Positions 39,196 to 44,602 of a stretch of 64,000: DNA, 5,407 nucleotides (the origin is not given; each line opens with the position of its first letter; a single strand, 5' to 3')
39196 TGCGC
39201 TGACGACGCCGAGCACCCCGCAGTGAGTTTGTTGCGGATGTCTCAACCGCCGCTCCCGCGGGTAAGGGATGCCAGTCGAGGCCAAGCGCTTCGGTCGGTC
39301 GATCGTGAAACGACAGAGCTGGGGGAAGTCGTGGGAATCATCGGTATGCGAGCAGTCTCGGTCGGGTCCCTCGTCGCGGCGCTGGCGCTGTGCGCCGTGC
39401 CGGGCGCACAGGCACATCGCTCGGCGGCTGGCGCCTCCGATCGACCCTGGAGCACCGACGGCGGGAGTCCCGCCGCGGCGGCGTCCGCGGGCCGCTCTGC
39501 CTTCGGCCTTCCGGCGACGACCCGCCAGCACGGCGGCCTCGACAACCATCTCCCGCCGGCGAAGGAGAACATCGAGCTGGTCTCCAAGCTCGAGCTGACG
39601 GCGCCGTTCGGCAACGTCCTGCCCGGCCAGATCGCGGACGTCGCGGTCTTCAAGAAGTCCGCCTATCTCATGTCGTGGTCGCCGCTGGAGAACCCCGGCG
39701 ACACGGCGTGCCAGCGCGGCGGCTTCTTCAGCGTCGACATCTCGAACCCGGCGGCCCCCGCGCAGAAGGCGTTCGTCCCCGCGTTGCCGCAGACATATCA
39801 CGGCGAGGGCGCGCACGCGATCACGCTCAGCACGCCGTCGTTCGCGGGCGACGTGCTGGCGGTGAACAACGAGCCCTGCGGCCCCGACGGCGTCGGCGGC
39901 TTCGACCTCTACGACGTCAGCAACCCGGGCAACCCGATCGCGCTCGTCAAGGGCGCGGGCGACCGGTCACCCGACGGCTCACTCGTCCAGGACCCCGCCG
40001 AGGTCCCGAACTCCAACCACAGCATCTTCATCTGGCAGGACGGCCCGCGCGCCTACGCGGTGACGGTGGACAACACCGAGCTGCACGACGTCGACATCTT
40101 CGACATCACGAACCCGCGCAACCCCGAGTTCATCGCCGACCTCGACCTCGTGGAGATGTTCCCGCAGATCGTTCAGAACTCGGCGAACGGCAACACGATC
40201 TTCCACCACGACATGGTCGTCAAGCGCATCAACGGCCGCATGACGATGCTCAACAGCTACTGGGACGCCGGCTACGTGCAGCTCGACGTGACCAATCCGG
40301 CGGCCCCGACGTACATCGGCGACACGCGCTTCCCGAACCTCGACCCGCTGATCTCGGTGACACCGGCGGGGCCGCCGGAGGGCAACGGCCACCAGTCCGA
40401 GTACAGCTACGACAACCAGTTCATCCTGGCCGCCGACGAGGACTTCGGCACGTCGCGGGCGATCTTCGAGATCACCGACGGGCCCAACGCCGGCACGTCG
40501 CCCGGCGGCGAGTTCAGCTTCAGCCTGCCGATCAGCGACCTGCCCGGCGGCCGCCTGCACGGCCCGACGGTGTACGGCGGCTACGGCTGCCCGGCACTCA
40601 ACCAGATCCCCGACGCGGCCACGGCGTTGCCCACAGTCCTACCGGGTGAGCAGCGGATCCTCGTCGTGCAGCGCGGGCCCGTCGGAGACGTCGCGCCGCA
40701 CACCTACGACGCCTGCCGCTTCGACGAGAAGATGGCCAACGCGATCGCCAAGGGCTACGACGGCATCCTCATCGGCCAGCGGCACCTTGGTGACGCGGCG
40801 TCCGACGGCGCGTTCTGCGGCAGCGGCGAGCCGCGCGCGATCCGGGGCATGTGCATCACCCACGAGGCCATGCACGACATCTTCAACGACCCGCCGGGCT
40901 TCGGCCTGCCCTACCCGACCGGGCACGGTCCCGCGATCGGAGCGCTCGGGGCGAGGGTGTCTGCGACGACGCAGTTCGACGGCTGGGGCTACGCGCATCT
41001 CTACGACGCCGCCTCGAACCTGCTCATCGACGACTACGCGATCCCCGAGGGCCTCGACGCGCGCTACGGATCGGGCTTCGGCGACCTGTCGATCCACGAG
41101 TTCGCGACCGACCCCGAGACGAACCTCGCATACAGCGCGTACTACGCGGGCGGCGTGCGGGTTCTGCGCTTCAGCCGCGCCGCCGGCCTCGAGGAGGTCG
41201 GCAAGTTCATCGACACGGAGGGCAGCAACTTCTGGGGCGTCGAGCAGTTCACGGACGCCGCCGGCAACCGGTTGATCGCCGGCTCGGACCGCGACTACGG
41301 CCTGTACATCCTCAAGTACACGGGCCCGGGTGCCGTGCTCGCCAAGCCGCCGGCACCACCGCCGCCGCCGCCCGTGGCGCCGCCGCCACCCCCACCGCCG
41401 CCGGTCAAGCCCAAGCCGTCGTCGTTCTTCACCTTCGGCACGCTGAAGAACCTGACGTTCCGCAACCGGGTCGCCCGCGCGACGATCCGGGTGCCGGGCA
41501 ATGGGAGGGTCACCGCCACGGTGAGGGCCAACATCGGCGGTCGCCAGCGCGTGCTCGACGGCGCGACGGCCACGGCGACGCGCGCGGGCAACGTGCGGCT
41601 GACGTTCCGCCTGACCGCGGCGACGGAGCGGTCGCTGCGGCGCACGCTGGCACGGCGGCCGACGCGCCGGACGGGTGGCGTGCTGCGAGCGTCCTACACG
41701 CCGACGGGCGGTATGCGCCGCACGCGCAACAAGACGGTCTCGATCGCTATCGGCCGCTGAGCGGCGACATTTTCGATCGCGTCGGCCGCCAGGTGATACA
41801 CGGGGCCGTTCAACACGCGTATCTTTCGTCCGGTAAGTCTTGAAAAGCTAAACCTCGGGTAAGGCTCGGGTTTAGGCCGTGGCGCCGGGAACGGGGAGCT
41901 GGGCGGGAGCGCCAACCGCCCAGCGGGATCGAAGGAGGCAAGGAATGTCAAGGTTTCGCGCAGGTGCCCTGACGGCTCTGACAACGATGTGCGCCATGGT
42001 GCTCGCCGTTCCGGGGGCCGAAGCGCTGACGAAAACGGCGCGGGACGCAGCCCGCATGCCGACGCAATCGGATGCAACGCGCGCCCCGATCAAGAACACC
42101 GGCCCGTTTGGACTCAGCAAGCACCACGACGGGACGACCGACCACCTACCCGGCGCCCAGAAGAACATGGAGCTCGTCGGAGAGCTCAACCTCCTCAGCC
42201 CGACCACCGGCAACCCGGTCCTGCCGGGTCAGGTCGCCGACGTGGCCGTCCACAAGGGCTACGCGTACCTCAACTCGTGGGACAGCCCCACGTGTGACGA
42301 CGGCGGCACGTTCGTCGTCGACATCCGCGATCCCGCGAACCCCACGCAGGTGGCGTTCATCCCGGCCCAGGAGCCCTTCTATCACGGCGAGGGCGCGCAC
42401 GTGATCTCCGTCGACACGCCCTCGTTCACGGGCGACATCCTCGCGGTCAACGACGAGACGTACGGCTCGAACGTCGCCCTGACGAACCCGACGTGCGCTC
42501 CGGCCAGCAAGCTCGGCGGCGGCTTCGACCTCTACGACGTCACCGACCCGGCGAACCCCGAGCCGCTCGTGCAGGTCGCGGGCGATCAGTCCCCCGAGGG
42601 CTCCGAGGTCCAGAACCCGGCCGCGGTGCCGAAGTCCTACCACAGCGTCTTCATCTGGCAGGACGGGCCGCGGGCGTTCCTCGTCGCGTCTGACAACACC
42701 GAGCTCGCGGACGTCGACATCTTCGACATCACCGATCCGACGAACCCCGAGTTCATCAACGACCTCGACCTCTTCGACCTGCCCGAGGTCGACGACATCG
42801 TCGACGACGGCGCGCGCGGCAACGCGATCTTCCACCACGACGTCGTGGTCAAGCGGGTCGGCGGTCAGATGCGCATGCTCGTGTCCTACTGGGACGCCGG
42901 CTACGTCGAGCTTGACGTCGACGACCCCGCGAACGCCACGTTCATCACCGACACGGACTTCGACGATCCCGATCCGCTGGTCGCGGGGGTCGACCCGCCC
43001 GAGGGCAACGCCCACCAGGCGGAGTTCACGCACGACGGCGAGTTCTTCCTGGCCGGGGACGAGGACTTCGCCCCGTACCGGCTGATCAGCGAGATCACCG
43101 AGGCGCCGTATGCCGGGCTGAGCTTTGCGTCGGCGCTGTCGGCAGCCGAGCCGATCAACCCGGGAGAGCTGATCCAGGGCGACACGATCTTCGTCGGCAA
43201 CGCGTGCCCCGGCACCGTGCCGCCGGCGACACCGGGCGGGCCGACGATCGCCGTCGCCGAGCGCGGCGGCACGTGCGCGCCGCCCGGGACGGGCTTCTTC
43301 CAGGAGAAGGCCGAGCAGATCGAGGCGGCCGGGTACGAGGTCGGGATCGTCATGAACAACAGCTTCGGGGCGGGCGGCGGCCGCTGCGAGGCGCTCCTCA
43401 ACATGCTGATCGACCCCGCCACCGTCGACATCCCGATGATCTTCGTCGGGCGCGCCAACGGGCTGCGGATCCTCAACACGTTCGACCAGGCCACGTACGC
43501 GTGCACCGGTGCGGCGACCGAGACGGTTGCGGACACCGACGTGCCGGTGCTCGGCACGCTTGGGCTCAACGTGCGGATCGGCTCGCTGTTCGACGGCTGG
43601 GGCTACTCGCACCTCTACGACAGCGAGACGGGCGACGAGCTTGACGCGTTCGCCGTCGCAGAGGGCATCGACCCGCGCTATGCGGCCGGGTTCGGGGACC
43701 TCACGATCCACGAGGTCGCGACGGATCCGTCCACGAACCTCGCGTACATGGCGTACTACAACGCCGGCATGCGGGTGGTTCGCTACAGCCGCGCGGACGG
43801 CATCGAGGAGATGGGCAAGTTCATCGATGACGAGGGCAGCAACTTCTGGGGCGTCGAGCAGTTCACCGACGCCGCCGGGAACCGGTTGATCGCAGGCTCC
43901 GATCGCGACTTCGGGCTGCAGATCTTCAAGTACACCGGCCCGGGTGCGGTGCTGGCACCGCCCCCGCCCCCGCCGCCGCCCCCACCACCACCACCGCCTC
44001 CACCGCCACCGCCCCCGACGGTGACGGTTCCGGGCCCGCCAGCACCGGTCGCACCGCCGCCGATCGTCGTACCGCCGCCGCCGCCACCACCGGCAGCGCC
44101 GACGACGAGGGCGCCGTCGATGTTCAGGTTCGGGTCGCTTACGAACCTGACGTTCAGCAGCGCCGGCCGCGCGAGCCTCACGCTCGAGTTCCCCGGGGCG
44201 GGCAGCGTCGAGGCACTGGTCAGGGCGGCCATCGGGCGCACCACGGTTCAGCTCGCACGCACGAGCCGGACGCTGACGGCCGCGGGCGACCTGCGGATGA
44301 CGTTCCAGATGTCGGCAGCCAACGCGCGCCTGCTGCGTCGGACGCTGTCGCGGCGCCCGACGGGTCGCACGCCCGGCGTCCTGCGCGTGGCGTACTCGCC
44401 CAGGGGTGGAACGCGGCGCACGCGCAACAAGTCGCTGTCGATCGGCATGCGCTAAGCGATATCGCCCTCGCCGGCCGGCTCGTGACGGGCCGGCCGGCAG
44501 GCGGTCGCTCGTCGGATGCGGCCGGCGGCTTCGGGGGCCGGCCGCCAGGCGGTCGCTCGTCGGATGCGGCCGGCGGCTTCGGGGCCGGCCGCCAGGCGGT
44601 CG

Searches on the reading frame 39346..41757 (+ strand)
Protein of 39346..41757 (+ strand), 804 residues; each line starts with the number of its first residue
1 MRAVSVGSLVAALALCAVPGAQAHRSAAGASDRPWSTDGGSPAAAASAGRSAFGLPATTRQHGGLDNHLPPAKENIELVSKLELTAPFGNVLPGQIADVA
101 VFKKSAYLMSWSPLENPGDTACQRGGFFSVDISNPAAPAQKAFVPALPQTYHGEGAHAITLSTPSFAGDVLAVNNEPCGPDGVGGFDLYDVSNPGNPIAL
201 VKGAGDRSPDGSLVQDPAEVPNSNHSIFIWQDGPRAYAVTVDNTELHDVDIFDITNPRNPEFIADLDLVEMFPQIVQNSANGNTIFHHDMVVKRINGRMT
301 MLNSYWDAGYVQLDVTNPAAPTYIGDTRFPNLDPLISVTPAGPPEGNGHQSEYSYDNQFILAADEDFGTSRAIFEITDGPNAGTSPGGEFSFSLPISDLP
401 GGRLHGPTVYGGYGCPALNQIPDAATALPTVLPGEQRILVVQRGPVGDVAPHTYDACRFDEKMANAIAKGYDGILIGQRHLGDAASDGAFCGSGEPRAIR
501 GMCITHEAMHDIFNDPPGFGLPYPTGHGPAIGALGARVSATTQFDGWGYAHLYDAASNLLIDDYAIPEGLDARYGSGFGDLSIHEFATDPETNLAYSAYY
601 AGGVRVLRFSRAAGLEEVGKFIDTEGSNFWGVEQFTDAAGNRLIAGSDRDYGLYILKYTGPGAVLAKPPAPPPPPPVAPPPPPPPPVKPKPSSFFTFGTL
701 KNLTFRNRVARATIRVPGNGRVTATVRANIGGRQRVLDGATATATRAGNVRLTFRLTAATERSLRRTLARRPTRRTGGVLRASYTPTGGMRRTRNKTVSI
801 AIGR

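Call 38: find_related_loci(query=window:39346-41757:+, collection=genome_contigs, flank=10000)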
Query window:39346-41757:+ (804 aa) in genome_contigs; peptide patterns used: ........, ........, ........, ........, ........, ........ (x = any residue, [..] = any of these).
108 stretches matched a pattern; 39 encode a relative of the query (tblastn E <= 1e-3); 38 distinct loci.
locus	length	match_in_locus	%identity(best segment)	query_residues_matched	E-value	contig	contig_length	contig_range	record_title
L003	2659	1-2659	75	1-802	0e+0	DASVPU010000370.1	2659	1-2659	MAG TPA_asm: Solirubrobacteraceae bacterium isolate SMAG_U3187 k141_612367, whole genome shotgun sequence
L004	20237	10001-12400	73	1-800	0e+0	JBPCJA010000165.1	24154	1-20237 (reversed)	MAG: Solirubrobacteraceae bacterium isolate TH_ant_mag_14 S1Ck127_2470731_flag_0_multi_30.9750_len_24154, whole genome s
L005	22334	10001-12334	72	18-802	0e+0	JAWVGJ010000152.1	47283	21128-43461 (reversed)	MAG: Solirubrobacteraceae bacterium isolate BP_474 scaffold_5444556, whole genome shotgun sequence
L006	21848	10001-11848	62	44-664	0e+0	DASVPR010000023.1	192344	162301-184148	MAG TPA_asm: Solirubrobacteraceae bacterium isolate SMAG_U3184 k141_477418, whole genome shotgun sequence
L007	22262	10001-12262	55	43-802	0e+0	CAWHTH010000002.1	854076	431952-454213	MAG: uncultured Conexibacteraceae bacterium isolate MFD09206.bin.1.6 genome assembly, contig: contig_2211, whole genome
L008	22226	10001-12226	52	65-802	0e+0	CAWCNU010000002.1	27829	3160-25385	MAG: uncultured Actinomycetes bacterium isolate MFD04212.bin.1.24 genome assembly, contig: contig_34137, whole genome sh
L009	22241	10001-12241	53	48-802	0e+0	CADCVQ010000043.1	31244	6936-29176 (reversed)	MAG: uncultured Solirubrobacteraceae bacterium isolate AVDCRST_MAG67 genome assembly, contig: NODE181, whole genome shot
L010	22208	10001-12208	50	47-776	0e+0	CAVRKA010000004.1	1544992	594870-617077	MAG: uncultured Solirubrobacterales bacterium isolate MFD04935.bin.2.11 genome assembly, contig: contig_2535, whole geno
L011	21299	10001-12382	50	1-788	0e+0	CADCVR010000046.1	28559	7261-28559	MAG: uncultured Solirubrobacteraceae bacterium isolate AVDCRST_MAG53 genome assembly, contig: NODE218, whole genome shot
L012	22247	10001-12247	52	50-800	0e+0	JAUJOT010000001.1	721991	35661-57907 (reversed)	MAG: Solirubrobacteraceae bacterium isolate YX3bin26 opera_contig_12, whole genome shotgun sequence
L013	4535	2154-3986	55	49-672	0e+0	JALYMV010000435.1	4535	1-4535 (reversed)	MAG: Actinomycetota bacterium isolate ATA bin20 SD1493-95_k127_39712, whole genome shotgun sequence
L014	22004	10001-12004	52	61-670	0e+0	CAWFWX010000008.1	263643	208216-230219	MAG: uncultured Thermoleophilaceae bacterium isolate MFD06742.bin.1.32 genome assembly, contig: contig_54866, whole geno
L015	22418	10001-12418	49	1-798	0e+0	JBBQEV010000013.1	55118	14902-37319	MAG: Solirubrobacterales bacterium isolate Co_metawrap_1074 Cmw_1074_k141_21153256_length_55118_cov_16.5954, whole genom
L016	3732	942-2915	52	8-670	0e+0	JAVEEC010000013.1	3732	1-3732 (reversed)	MAG: Frankiaceae bacterium isolate BP_191 scaffold_1191736, whole genome shotgun sequence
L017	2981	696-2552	55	67-664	0e+0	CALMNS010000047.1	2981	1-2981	MAG TPA_asm: uncultured Solirubrobacter sp. isolate SRR12240181_bin.11_CONCOCT_v1.1_MAG genome assembly, contig: NODE_27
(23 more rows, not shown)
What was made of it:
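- Closest known: T9SS C-terminal domain. Different: The phylum is different, and it is a monoderm (call 38).
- The organisms are soil bacteria (record titles, call 38).
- Tried and rejected: I used the LVIVD1 protein instead (call 38), which biases the loci to that gene cluster.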

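Call 49: search_protein_families(library=pfam, max_evalue=0.0001, proteins=[window:39346-41757:+])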
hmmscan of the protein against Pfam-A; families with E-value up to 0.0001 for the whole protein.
window:39346-41757:+ (804 aa): 1 family
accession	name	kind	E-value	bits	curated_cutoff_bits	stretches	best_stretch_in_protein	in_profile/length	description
PF08309.17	LVIVD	-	3e-05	23.7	20.2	0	122-141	18-37/42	LVIVD repeat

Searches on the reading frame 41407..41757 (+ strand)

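Call 12: search_protein_families(library=pfam, max_evalue=1, proteins=[window:41407-41757:+])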
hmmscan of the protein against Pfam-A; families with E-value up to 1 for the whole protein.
seq(117 aa): 0 families

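Call 13: search_protein_families(library=ncbifam, max_evalue=1, proteins=[window:41407-41757:+])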
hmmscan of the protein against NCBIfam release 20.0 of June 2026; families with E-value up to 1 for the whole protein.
seq(117 aa): 2 families
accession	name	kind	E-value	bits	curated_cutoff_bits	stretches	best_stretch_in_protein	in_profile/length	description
NF011406.0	PRK14831.1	subfamily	0.035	13.2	375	1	17-82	125-188/256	undecaprenyl pyrophosphate synthase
TIGR04415.1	O_hepto_targRPT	repeat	0.047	13.7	30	1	44-58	10-24/38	strand-loop-strand repeat protein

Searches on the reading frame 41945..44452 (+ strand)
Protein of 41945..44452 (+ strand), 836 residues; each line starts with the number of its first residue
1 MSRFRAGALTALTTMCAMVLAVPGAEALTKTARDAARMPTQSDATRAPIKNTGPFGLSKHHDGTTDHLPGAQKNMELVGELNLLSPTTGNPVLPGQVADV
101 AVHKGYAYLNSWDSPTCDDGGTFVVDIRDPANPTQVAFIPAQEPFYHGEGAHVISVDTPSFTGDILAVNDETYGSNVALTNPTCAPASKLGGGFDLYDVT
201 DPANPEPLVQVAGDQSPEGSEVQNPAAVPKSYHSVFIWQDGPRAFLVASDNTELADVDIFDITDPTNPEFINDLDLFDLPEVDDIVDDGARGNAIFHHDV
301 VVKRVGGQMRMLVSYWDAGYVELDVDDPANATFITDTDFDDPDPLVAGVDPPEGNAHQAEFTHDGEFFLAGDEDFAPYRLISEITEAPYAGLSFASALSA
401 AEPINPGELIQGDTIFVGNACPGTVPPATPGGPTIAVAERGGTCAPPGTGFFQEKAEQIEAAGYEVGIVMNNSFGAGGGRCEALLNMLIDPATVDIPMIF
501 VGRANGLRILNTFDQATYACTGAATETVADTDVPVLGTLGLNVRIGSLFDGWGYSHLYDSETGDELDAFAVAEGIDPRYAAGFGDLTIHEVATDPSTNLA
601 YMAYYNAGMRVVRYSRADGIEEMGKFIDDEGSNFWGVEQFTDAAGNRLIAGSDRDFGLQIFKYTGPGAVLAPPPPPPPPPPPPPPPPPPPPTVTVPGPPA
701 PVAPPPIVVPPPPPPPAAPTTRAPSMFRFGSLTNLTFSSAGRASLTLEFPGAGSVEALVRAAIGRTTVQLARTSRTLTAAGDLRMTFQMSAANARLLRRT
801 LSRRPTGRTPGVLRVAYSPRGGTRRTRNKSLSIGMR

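Call 49: search_protein_families(library=pfam, max_evalue=0.0001, proteins=[window:41945-44452:+])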
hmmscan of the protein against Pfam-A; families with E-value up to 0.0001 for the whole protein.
window:41945-44452:+ (836 aa): 1 family
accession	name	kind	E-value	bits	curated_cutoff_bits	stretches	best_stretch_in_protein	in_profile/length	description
PF02225.27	PA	-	9.8e-05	22.8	23.9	0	434-509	28-95/95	PA domain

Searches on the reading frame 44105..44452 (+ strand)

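Call 12: search_protein_families(library=pfam, max_evalue=1, proteins=[window:44105-44452:+])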
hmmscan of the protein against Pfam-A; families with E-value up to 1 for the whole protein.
seq(116 aa): 1 family
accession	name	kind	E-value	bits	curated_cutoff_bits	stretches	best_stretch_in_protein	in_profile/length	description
PF02120.21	Flg_hook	-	0.077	13.3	29.8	1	20-51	12-43/85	Flagellar hook-length control protein FliK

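Call 13: search_protein_families(library=ncbifam, max_evalue=1, proteins=[window:44105-44452:+])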
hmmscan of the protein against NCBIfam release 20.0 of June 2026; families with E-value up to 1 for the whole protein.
seq(116 aa): 0 families
